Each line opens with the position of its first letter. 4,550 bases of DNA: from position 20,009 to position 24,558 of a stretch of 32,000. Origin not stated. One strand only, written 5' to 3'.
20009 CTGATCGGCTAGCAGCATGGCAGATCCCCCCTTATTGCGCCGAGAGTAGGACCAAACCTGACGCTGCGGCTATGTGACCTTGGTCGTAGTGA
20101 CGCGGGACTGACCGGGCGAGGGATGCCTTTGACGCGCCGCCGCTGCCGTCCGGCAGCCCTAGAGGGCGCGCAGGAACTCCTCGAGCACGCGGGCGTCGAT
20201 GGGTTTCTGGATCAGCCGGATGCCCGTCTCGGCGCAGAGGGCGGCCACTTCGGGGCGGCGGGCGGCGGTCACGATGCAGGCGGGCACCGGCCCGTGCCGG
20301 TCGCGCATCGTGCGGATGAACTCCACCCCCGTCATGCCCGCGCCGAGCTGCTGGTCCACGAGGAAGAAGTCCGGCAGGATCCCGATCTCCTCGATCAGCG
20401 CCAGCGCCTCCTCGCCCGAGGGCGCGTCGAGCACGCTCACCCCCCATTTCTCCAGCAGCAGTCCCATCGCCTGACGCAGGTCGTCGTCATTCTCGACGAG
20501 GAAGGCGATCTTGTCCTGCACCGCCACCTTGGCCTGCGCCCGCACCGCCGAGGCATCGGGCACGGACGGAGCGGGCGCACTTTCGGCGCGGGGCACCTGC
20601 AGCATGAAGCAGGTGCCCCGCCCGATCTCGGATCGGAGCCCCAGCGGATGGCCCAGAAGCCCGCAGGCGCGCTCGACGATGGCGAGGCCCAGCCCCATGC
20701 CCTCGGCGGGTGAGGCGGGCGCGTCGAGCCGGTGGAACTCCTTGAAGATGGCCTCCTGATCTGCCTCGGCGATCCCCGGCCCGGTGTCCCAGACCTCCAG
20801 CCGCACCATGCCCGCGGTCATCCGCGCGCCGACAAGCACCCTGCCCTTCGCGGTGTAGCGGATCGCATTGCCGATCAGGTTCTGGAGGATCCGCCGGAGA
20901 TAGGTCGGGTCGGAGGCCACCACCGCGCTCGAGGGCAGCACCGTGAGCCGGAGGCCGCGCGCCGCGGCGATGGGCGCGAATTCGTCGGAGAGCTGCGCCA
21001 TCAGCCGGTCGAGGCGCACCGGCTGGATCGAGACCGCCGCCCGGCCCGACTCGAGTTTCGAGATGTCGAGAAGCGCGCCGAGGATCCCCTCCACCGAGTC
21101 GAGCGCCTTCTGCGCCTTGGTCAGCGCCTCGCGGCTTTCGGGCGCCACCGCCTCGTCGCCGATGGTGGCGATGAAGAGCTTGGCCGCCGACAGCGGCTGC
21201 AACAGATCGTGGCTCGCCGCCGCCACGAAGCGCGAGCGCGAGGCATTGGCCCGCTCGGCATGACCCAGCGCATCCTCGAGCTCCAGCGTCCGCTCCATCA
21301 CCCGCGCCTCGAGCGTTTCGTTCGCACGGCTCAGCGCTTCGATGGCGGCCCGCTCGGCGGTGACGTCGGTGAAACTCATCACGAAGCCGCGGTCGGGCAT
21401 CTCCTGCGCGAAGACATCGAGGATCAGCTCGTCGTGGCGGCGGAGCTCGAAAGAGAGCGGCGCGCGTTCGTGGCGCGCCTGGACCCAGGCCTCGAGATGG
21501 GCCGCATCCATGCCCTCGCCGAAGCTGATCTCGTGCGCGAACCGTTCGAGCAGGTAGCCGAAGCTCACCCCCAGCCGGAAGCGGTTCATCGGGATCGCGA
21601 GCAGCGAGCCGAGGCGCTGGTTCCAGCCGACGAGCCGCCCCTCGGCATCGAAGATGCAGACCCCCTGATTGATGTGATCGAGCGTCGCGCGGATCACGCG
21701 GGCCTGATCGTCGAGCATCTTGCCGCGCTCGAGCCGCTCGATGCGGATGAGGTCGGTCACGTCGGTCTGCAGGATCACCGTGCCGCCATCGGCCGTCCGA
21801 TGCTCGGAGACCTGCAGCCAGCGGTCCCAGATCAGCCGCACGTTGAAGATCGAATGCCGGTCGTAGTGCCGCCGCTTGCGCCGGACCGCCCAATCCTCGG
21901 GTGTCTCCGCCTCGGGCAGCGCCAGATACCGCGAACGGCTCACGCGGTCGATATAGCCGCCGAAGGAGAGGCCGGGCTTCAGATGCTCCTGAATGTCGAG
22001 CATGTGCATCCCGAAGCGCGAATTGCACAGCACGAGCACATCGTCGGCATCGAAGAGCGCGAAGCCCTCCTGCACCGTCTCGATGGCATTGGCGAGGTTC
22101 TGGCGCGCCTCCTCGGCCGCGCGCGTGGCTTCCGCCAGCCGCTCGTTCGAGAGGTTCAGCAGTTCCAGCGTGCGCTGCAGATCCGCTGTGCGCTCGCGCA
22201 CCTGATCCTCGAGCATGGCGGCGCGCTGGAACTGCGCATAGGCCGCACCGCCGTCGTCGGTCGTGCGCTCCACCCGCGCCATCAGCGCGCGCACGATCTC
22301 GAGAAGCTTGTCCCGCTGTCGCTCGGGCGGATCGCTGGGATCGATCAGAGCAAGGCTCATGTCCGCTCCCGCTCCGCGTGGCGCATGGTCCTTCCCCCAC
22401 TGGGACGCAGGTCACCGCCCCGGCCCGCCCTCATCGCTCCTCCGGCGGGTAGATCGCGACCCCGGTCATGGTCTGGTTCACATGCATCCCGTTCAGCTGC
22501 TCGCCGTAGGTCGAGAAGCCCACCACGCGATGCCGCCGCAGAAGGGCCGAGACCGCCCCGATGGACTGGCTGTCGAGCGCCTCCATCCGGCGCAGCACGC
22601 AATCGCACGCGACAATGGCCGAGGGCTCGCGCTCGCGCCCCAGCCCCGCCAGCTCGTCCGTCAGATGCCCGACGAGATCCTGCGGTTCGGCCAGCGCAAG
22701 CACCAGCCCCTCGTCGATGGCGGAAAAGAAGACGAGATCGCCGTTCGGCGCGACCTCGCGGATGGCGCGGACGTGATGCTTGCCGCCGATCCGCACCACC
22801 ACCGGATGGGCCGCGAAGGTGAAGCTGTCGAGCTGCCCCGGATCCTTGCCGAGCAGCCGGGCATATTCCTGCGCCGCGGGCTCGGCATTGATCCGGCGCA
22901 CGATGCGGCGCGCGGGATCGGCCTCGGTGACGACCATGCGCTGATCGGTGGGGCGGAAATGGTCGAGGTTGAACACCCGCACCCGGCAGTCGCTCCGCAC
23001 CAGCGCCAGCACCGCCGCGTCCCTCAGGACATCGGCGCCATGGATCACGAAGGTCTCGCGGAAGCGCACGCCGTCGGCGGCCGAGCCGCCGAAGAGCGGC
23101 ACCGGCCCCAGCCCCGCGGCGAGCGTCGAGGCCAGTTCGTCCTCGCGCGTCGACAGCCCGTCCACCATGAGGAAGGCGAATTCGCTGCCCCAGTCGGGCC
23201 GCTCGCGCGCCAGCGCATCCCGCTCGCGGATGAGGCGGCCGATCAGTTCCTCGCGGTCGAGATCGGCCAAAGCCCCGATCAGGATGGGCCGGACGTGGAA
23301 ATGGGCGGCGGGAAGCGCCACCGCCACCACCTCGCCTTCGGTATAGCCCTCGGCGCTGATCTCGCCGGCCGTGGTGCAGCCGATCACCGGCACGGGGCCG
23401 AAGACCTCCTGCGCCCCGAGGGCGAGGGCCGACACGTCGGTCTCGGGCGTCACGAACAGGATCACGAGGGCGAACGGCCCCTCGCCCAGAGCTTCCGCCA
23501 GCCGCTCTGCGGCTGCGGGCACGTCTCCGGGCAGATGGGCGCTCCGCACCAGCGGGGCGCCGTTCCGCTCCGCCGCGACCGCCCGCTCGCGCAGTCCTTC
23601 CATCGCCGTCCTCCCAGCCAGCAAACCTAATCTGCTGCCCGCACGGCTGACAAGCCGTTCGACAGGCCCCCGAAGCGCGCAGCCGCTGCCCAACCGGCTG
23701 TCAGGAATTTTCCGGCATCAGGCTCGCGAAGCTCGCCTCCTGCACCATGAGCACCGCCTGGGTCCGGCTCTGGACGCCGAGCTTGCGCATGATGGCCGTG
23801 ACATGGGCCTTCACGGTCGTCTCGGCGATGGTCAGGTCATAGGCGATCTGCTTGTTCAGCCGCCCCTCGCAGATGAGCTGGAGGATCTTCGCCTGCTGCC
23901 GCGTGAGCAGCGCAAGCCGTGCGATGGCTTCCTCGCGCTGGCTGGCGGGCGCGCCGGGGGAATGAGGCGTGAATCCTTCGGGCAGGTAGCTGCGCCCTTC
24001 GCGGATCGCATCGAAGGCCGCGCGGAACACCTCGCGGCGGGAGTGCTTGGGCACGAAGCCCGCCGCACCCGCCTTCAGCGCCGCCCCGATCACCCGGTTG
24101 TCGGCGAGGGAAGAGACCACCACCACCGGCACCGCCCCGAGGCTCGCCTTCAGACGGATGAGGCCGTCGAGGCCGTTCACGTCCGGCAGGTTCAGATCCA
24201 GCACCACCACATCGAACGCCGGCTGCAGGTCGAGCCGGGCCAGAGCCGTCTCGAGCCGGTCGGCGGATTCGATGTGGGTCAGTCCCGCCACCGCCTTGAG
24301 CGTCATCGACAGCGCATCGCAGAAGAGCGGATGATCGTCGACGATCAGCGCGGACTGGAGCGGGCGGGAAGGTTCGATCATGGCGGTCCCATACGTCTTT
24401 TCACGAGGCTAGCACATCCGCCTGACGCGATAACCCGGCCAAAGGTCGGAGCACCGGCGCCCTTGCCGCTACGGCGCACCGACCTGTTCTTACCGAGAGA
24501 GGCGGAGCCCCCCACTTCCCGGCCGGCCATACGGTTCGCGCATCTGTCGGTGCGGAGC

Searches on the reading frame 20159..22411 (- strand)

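Call 75: search_protein_families(library=pfam, proteins=[window:20159-22411:-], max_evalue=0.00001)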
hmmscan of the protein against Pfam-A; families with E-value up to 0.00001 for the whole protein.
window:20159-22411:- (750 aa): 5 families
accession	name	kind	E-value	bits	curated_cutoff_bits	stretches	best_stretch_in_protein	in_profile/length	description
PF12860.13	PAS_7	-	7.4e-46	155.5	27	2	244-356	1-113/115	PAS fold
PF02518.31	HATPase_c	-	3.7e-22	79.3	26.4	1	501-609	2-110/111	Histidine kinase-, DNA gyrase B-, and HSP90-like ATPase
PF00072.30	Response_reg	-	3.1e-13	50.3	30.2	1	637-746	2-109/111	Response regulator receiver domain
PF00512.31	HisKA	-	1.1e-11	45.1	26.9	1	391-456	1-66/66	His Kinase A (phospho-acceptor) domain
PF13188.13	PAS_8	-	2.7e-06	27.5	21.8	0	240-294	3-53/65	PAS domain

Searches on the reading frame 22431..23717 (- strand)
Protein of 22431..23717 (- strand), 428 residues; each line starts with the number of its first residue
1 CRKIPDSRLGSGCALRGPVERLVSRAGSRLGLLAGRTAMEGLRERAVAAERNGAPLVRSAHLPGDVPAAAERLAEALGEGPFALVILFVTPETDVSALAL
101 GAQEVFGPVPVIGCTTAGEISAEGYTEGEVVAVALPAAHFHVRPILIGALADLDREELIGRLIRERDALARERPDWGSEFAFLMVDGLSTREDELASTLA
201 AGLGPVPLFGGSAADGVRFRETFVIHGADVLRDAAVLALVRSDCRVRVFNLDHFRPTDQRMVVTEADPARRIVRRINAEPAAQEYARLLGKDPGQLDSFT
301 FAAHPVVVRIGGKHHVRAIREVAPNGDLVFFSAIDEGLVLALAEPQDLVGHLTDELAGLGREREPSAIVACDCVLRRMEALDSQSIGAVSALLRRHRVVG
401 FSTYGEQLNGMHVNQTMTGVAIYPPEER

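Call 75: search_protein_families(library=pfam, proteins=[window:22431-23717:-], max_evalue=0.00001)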
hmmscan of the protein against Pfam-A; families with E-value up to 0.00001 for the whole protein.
window:22431-23717:- (428 aa): 2 families
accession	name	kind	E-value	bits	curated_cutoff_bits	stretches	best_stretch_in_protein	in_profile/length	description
PF08495.15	FIST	-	9.2e-47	159.8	23.2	1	84-279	2-189/189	FIST N domain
PF10442.14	FIST_C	-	2.3e-21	76.8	28.5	1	281-408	1-130/131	FIST C domain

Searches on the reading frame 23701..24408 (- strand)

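Call 75: search_protein_families(library=pfam, proteins=[window:23701-24408:-], max_evalue=0.00001)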
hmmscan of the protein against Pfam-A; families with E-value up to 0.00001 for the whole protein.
window:23701-24408:- (235 aa): 2 families
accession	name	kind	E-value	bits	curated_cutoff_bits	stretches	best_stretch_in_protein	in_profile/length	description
PF00072.30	Response_reg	-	2e-20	73.5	30.2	1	21-131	2-109/111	Response regulator receiver domain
PF00196.25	GerE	-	6.9e-20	70.9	23.5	1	167-222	2-57/57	Bacterial regulatory proteins, luxR family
